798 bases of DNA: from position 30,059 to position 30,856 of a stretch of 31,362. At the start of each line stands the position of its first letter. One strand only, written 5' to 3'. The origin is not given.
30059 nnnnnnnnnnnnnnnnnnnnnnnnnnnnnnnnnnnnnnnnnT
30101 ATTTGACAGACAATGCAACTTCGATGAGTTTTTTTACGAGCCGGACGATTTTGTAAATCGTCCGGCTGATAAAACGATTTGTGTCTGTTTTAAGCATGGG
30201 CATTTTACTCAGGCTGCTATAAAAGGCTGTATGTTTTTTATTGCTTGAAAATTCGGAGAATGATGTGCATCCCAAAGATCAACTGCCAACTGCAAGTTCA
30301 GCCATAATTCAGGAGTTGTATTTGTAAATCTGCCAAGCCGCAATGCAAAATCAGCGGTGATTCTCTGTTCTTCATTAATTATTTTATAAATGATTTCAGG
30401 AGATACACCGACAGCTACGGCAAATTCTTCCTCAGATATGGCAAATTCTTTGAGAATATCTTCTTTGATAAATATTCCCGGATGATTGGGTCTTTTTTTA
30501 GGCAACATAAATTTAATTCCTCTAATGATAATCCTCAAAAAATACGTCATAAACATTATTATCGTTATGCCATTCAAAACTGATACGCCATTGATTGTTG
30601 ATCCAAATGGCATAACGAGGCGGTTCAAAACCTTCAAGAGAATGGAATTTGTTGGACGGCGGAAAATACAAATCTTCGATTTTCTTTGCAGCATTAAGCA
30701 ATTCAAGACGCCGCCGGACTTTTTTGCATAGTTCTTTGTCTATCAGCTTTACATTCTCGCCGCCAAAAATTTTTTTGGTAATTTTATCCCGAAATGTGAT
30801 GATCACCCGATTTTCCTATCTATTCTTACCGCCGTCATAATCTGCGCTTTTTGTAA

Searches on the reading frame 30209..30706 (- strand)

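Call 10: search_protein_families(library=pfam, proteins=[window:30209-30706:-], max_evalue=0.001)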
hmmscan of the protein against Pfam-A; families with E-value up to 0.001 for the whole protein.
window:30209-30706:- (165 aa): 1 family
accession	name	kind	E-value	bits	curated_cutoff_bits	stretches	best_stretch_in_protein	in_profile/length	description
PF01381.28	HTH_3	-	4.7e-06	27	23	1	84-134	4-54/55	Helix-turn-helix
